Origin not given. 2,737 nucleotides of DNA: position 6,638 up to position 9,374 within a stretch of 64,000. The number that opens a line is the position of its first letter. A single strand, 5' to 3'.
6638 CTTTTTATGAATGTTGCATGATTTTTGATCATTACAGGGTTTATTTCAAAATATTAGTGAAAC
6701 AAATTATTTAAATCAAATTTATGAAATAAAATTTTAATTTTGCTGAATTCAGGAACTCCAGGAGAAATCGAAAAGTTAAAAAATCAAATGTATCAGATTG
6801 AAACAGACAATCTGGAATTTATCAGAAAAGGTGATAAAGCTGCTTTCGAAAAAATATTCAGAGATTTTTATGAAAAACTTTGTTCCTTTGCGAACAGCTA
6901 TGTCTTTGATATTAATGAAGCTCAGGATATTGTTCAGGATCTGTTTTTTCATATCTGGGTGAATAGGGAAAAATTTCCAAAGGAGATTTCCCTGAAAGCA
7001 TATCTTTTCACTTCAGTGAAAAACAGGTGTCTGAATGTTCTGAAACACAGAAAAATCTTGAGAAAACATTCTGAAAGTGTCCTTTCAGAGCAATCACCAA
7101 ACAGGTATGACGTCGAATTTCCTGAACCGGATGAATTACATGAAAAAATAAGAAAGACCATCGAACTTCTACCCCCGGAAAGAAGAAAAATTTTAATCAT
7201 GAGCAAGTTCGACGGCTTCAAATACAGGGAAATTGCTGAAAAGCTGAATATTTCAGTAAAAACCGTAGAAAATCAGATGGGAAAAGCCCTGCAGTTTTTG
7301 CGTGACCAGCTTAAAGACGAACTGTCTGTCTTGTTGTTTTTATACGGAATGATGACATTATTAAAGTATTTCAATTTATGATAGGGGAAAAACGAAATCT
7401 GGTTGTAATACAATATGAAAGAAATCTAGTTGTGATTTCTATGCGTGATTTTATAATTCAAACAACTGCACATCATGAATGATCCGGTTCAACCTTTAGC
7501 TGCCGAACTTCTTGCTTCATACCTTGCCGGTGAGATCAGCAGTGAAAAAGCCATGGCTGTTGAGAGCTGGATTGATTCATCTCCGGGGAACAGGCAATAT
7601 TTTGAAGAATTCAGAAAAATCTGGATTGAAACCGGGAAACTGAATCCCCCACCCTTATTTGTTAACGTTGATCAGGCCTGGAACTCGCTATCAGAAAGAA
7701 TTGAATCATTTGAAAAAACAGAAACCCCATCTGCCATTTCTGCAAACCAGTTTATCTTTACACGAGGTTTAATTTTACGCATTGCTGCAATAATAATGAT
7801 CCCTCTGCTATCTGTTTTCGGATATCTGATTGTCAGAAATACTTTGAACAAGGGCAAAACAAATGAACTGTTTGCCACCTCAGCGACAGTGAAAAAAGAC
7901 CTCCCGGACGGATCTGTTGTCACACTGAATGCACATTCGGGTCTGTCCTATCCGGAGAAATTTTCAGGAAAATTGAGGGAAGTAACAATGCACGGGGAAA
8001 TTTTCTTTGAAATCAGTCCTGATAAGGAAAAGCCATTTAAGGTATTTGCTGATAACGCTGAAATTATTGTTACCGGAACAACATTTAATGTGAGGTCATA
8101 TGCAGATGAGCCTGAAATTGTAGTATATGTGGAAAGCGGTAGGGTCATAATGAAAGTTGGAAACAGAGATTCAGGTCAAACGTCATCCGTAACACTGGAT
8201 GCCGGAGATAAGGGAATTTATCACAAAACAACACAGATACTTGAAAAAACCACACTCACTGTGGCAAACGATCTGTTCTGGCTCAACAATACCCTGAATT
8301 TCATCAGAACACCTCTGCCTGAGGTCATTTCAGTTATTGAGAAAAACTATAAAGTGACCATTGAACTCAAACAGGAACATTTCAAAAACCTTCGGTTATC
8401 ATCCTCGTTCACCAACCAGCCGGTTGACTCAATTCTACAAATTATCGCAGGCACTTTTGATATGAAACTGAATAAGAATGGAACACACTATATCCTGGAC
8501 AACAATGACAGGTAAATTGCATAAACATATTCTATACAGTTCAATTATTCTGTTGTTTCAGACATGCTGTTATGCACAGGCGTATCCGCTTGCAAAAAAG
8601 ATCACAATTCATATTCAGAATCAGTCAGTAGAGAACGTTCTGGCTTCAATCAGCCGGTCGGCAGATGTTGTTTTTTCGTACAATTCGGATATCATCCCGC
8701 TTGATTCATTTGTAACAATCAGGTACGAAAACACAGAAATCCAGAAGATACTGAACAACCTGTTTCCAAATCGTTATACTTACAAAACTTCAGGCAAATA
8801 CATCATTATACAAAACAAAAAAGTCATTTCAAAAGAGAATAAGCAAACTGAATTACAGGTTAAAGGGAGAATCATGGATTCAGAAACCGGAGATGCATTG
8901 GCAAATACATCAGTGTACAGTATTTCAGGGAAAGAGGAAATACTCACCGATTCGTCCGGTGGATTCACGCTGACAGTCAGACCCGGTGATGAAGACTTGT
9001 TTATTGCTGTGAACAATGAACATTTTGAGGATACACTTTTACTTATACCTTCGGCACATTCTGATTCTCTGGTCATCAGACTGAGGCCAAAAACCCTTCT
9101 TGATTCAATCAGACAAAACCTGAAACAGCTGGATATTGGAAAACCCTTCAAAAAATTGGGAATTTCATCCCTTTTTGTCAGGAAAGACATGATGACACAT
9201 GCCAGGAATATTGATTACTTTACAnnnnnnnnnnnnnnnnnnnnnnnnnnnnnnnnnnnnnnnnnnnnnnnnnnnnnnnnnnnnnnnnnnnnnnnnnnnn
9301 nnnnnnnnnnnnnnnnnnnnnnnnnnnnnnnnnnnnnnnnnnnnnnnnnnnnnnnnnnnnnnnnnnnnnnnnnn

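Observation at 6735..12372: ECF sigma / FecR cell-surface-signalling module wired to an STN-domain repeat protein instead of a TonB-dependent transporter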

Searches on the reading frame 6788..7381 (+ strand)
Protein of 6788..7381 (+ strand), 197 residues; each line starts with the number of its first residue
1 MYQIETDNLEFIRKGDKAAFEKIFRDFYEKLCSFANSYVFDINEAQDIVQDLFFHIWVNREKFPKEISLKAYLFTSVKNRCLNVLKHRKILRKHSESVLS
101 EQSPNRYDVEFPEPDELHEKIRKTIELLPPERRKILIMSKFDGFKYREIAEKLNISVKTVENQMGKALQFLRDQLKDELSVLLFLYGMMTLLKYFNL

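Call 3: search_protein_families(library=pfam, proteins=[window:6788-7381:+], max_evalue=1)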
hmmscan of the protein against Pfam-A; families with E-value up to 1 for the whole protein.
window:6788-7381:+ (197 aa): 12 families
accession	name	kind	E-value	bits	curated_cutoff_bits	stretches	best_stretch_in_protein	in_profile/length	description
PF08281.18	Sigma70_r4_2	-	2.8e-17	62.5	25.7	1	119-171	2-54/54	Sigma-70, region 4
PF07638.17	Sigma70_ECF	-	2.2e-12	47.7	21.1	1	6-180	5-184/185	ECF sigma factor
PF04542.20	Sigma70_r2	-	7e-11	42.2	24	1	24-88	2-68/71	Sigma-70 region 2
PF04545.22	Sigma70_r4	-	4.1e-08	33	24.1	1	126-172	3-49/50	Sigma-70, region 4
PF13384.12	HTH_23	-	0.00022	21.4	24.6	1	131-161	4-35/50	Homeodomain-like domain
PF00196.25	GerE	-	0.0016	18.5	23.5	1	142-168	16-42/57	Bacterial regulatory proteins, luxR family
PF13518.12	HTH_28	-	0.0036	17.8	25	1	132-161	2-30/52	Helix-turn-helix domain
PF08279.18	HTH_11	-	0.011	16.1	25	1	135-164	8-36/55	HTH domain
PF21578.3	117-like_vir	-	0.023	15.3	27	1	20-62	19-62/101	Virus, 117-like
PF13412.12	HTH_24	-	0.025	14.6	21.9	1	146-165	20-39/48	Winged helix-turn-helix DNA-binding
PF03016.20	Exostosin_GT47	-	0.054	13.2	33.4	1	84-140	123-179/293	Exostosin GT47 domain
PF08280.17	HTH_Mga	-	0.11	12.9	23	1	144-180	20-52/59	M protein trans-acting positive regulator (MGA) HTH domain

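Call 4: search_protein_families(library=ncbifam, proteins=[window:6788-7381:+], max_evalue=1)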
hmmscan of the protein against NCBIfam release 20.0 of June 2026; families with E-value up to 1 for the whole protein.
window:6788-7381:+ (197 aa): 116 families (the best 25 are shown)
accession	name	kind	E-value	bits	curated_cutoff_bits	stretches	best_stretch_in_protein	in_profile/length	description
TIGR02985.1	Sig70_bacteroi1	subfamily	3e-52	177.1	126.4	1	19-175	2-162/162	RNA polymerase sigma-70 factor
NF058625.1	sigma_PG0214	equivalog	7.9e-28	97.3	130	1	17-177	3-163/170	GFO_1088 family ECF-type sigma factor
TIGR02937.1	sigma70-ECF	superfamily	9.6e-28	96.9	42.9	1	19-175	2-165/165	sigma-70 family RNA polymerase sigma factor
NF009172.0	PRK12519.1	subfamily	6.6e-22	78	222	1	10-179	21-193/194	RNA polymerase sigma factor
NF007216.0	PRK09638.1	equivalog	2e-20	73.3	194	1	12-177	12-176/180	RNA polymerase sigma factor SigY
TIGR02983.1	SigE-fam_strep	subfamily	4.8e-20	72.1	141.55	1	15-177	3-160/162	SigE family RNA polymerase sigma factor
NF004113.0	PRK05602.1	equivalog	2.4e-19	69.8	208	1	9-178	36-204/211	RNA polymerase sigma factor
NF010500.0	PRK13919.1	subfamily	2.5e-18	66.9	226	1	9-177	14-185/186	putative RNA polymerase sigma E protein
NF009166.1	PRK12513.1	equivalog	3.3e-18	66.1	206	1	13-178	17-189/193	RNA polymerase sigma factor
NF008888.0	PRK11922.1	equivalog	5.9e-18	65.3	204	1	11-180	23-201/231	RNA polymerase sigma factor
TIGR02959.1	SigZ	equivalog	6.3e-17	61.9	168.65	1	26-178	3-151/170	RNA polymerase sigma factor SigZ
NF007223.0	PRK09641.1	equivalog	9.5e-17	61.4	209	1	3-177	3-186/187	RNA polymerase sigma factor SigW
NF053879.1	RNAPolSigSigVBac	equivalog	1.3e-16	60.7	190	1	22-178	8-158/160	RNA polymerase sigma factor SigV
NF007225.0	PRK09643.1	equivalog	2.2e-16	60.1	190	1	10-176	19-183/204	RNA polymerase sigma factor SigM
NF009189.0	PRK12537.1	equivalog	2.5e-16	59.7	261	1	9-174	14-180/182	RNA polymerase sigma factor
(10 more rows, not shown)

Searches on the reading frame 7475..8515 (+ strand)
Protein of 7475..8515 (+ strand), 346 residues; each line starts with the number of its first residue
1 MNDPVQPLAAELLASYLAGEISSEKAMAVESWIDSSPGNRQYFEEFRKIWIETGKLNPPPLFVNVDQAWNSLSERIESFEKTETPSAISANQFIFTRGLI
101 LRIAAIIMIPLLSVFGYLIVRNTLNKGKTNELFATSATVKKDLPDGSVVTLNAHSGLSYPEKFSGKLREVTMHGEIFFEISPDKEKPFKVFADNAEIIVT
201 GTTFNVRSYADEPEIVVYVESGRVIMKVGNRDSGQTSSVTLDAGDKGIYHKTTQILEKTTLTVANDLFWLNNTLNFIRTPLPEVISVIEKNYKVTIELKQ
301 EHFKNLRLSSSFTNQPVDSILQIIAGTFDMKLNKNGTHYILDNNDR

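Call 3: search_protein_families(library=pfam, proteins=[window:7475-8515:+], max_evalue=1)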
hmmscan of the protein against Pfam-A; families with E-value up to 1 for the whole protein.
window:7475-8515:+ (346 aa): 2 families
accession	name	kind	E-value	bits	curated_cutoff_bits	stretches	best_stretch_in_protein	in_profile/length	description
PF04773.18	FecR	-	9.8e-14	52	24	1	138-224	10-96/97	FecR protein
PF16344.10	FecR_C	-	4.6e-11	43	24.4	1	274-340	2-69/70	FecR, C-terminal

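Call 4: search_protein_families(library=ncbifam, proteins=[window:7475-8515:+], max_evalue=1)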
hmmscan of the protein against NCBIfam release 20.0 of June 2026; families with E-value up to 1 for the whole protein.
window:7475-8515:+ (346 aa): 3 families
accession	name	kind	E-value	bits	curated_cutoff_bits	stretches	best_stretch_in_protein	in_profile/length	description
NF007296.1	PRK09774.1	equivalog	4.5e-15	55.6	385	1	134-335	110-303/313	ferric citrate uptake sigma factor regulator FecR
NF041739.1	ArtH_Nterm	subfamily_domain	0.079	12.6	55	1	104-121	35-52/61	archaeosortase H N-terminal-like domain-containing protein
NF047763.1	LIC_10572_fam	equivalog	0.089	12.7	200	1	96-126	82-112/205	LIC_10572 family protein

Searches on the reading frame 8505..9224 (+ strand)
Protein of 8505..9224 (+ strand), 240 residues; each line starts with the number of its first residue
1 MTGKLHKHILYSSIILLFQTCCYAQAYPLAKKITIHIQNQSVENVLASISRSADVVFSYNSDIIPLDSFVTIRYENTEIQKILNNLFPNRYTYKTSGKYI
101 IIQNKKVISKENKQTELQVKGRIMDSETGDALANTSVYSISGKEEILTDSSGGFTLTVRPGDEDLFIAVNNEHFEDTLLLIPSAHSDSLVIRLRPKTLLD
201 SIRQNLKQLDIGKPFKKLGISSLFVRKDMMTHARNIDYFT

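Call 83: search_protein_representatives(protein=window:8505-9224:+)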
Query: 240 residues. Proteins with E-value up to 0.001 (for the whole library): 3466; up to 1e-10: 498; up to 1e-30: 5. The best 150 are listed.
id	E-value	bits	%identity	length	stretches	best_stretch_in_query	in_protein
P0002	5.4e-93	326.9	67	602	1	11-240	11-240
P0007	4.2e-57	209.6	48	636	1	15-240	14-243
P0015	5.6e-49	183.0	42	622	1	5-240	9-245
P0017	1.5e-44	168.5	45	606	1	14-239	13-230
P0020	4.9e-43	163.6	41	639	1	13-238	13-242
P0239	1.3e-30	123.0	35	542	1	14-237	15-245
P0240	4.6e-30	121.2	30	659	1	23-238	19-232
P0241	1.7e-29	119.3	36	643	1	17-236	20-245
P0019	2.1e-29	119.0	33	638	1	11-237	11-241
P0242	1.4e-28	116.3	33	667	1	4-223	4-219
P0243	7.0e-25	104.2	30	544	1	14-239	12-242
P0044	1.5e-24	103.2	29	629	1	13-239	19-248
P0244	4.3e-24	101.6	30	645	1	17-239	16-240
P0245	1.7e-23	99.7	32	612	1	15-215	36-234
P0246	2.0e-23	99.5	33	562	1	11-239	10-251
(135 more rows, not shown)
